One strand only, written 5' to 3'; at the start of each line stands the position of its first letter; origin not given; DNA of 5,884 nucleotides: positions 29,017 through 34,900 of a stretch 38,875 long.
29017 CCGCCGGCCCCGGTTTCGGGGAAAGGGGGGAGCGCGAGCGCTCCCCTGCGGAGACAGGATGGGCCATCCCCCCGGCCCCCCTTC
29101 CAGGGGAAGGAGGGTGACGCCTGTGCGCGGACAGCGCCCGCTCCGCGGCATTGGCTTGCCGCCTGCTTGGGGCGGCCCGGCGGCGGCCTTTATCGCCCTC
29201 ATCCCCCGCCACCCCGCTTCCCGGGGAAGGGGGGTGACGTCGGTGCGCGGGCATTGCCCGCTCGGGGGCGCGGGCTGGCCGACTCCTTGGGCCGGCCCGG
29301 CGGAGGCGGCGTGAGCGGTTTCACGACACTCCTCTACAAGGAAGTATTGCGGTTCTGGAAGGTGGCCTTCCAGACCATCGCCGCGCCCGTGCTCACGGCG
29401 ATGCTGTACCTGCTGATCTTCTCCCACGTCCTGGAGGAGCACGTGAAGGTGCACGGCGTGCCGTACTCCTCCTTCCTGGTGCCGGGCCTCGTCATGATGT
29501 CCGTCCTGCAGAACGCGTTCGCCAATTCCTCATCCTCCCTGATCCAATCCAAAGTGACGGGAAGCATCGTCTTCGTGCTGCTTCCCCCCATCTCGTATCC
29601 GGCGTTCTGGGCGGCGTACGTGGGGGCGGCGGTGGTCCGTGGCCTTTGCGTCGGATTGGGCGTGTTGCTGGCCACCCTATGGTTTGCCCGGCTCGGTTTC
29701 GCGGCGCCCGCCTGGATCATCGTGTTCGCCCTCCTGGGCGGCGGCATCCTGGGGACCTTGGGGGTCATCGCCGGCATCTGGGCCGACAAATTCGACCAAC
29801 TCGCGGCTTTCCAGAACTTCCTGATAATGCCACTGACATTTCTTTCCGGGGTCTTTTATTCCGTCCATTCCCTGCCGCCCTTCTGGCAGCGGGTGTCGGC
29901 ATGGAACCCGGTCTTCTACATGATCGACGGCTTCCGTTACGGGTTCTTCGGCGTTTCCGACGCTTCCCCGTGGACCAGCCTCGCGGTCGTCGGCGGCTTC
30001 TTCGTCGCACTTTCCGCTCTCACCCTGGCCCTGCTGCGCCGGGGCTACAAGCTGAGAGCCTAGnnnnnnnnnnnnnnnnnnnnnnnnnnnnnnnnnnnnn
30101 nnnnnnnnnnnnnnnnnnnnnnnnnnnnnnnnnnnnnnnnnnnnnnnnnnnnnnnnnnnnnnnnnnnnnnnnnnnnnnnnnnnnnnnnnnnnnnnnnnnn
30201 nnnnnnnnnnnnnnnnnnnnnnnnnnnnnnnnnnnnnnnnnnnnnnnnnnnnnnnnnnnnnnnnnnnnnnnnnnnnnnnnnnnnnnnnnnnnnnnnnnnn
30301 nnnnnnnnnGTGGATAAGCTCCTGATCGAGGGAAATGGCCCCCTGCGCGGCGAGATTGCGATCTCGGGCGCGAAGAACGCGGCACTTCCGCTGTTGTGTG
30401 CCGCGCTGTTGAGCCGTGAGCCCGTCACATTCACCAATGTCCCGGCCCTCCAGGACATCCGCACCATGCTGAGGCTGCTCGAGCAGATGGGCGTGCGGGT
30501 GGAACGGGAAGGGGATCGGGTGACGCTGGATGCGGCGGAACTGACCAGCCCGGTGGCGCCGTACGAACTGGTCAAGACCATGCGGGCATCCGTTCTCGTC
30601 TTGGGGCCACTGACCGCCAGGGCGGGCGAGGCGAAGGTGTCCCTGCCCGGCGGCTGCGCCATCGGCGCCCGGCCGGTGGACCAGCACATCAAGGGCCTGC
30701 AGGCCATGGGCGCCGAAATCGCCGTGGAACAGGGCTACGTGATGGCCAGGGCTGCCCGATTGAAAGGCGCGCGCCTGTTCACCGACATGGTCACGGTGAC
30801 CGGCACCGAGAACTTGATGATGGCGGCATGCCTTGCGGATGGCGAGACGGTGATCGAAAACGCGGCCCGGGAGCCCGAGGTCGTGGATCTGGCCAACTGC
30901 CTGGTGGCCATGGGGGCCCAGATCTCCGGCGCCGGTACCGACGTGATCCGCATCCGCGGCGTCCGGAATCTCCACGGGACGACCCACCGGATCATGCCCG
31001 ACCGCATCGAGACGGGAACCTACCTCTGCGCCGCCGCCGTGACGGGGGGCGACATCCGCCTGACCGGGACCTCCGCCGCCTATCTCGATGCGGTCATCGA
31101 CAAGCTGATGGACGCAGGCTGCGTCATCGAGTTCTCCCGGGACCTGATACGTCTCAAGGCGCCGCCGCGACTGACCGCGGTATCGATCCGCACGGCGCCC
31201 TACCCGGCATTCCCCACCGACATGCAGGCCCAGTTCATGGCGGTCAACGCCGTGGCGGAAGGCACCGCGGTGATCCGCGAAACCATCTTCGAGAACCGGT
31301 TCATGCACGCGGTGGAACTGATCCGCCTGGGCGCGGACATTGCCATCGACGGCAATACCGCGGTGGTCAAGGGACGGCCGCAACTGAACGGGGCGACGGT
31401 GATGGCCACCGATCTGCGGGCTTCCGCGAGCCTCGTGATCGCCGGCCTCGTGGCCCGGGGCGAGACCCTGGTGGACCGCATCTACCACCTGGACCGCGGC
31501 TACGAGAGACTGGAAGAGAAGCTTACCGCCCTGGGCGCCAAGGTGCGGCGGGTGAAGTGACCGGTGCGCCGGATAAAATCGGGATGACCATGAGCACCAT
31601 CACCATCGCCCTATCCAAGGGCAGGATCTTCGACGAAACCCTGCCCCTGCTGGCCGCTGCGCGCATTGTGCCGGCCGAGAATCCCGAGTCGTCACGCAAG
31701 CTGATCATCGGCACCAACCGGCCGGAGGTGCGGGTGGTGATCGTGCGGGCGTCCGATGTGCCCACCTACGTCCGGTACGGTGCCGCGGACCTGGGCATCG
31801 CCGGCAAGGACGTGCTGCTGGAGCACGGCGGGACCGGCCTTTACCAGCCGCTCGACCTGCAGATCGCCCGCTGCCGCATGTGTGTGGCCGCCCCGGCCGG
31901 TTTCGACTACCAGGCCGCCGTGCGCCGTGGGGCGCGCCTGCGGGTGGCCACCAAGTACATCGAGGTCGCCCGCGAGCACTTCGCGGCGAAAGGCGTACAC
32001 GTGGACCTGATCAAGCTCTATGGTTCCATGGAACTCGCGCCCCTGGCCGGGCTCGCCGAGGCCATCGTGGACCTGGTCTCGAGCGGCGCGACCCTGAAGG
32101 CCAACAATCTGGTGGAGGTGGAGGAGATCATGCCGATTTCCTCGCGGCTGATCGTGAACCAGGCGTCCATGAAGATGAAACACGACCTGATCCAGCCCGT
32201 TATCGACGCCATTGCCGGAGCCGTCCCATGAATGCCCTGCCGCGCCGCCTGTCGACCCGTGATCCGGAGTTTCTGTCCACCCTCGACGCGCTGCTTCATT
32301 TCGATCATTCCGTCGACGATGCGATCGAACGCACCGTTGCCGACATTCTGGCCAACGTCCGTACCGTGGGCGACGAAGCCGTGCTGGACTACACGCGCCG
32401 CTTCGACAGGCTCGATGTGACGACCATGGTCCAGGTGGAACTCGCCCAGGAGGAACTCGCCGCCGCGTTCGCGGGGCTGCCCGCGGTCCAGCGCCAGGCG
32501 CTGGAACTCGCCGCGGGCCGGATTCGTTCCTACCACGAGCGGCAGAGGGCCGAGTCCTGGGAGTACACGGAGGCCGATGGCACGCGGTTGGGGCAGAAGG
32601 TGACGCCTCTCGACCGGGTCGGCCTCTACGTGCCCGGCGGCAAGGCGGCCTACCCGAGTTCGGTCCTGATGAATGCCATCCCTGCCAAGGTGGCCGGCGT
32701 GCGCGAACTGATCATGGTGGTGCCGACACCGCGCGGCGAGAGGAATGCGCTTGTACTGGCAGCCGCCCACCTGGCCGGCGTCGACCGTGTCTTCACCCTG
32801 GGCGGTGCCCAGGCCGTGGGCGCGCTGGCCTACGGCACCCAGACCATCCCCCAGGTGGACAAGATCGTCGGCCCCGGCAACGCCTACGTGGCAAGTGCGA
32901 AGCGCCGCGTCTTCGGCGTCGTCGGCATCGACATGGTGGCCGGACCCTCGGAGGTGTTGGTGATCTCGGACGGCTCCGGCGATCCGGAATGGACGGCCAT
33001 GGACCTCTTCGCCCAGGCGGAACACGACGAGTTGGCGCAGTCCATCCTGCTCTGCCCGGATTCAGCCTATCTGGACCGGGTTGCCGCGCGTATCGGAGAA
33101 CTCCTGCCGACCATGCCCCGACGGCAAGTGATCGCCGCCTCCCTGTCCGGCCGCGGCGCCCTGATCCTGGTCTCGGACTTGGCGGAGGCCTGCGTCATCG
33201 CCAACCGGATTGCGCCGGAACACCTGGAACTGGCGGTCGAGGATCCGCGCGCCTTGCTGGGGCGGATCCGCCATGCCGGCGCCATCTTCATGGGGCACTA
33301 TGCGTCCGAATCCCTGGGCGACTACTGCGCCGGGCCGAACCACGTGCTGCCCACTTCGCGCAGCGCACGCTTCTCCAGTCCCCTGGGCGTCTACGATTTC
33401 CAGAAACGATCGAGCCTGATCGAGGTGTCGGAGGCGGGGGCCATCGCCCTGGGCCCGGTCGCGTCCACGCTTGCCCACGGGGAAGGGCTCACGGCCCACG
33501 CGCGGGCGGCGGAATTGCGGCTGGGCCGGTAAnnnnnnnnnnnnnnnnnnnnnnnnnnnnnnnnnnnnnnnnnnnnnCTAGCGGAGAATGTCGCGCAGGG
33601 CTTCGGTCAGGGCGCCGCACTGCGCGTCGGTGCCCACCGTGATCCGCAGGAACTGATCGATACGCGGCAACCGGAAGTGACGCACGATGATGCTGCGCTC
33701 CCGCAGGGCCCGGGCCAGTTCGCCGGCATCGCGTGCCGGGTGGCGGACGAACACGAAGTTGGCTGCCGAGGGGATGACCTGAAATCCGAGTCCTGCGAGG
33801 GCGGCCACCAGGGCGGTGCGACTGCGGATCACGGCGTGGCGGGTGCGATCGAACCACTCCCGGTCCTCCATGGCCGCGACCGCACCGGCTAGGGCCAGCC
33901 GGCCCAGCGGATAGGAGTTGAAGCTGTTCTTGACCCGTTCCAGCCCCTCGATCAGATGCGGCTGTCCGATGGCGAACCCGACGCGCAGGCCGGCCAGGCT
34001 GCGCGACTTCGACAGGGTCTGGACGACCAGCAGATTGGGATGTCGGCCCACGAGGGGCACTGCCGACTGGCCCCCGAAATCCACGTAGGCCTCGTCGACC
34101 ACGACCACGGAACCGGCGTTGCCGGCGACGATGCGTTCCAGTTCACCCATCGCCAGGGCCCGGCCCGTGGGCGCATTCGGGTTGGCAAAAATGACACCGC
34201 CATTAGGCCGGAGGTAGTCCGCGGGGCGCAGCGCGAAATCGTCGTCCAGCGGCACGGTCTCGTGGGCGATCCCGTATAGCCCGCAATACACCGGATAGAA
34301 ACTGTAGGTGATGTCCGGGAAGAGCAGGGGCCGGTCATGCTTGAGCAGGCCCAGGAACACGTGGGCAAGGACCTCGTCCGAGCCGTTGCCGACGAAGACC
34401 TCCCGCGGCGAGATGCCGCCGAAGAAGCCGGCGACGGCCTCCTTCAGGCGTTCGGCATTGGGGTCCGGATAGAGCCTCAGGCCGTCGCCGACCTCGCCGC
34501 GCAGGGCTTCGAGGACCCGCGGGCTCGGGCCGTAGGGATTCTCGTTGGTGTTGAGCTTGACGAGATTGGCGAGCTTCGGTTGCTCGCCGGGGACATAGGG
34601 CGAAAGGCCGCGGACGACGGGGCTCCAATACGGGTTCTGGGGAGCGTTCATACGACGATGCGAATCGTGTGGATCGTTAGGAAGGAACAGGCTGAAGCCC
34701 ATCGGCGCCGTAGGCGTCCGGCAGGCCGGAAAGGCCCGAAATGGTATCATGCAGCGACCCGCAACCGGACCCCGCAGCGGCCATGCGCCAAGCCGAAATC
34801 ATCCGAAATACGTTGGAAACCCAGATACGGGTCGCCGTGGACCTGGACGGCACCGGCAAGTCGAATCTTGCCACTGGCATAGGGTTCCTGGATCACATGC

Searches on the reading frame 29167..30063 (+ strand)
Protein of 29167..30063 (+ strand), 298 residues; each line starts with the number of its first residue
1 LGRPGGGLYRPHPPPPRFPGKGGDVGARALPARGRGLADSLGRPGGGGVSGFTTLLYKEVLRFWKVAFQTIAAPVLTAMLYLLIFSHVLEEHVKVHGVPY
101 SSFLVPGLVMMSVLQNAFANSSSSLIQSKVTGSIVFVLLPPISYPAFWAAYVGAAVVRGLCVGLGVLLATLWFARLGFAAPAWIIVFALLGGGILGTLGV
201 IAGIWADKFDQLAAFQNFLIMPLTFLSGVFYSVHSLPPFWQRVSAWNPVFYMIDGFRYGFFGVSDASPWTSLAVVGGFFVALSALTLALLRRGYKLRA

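Call 71: search_protein_families(library=pfam, proteins=[window:29167-30063:+], max_evalue=0.001)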
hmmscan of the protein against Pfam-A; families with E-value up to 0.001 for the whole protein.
window:29167-30063:+ (298 aa): 2 families
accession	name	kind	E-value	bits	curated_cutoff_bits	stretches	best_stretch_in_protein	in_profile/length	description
PF01061.29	ABC2_membrane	-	1e-31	110.6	26.9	1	52-261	3-211/211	ABC-2 type transporter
PF12698.13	ABC2_membrane_3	-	6.4e-11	42.4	31.6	1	100-287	160-346/347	ABC-2 family transporter protein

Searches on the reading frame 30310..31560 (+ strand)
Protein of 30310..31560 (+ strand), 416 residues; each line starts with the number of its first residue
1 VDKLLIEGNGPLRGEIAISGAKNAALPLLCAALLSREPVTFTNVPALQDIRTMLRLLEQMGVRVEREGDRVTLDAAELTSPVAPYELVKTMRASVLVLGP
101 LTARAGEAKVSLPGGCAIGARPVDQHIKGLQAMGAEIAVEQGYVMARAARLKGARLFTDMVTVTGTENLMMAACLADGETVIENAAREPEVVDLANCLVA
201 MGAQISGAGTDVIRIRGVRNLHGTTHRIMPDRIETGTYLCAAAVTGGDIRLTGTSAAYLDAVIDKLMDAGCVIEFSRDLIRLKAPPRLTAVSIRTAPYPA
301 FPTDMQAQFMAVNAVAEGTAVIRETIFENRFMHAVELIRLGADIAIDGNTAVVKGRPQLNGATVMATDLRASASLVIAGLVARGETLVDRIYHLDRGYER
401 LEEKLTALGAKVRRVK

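Call 71: search_protein_families(library=pfam, proteins=[window:30310-31560:+], max_evalue=0.001)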
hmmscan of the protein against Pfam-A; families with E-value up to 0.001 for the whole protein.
window:30310-31560:+ (416 aa): 1 family
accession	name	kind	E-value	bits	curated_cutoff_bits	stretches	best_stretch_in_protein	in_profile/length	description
PF00275.25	EPSP_synthase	-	3.6e-118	395.3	22.8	1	7-405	2-417/417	EPSP synthase (3-phosphoshikimate 1-carboxyvinyltransferase)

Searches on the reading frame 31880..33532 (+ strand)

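Call 71: search_protein_families(library=pfam, proteins=[window:31880-33532:+], max_evalue=0.001)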
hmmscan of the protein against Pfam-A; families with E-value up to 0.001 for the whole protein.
window:31880-33532:+ (550 aa): 1 family
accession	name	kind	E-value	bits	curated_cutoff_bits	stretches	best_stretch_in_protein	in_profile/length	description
PF00815.25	Histidinol_dh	-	3.8e-164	547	27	1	146-548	8-411/411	Histidinol dehydrogenase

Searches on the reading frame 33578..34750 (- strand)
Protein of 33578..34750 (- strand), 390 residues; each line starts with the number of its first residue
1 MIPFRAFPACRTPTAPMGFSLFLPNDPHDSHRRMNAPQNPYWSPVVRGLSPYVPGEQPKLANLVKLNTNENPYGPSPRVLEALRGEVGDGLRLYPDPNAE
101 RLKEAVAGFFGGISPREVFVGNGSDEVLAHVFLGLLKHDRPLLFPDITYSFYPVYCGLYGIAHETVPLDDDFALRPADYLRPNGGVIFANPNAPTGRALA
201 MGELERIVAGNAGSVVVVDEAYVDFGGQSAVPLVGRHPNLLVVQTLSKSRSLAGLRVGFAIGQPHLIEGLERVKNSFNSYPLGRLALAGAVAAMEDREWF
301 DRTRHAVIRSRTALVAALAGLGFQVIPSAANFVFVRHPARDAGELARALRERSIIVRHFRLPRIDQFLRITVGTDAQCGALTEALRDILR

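Call 71: search_protein_families(library=pfam, proteins=[window:33578-34750:-], max_evalue=0.001)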
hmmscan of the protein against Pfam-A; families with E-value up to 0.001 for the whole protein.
window:33578-34750:- (390 aa): 1 family
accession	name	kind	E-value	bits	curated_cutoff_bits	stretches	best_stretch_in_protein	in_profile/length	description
PF00155.27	Aminotran_1_2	-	9.5e-62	209.7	19.7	1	62-385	2-361/361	Aminotransferase class I and II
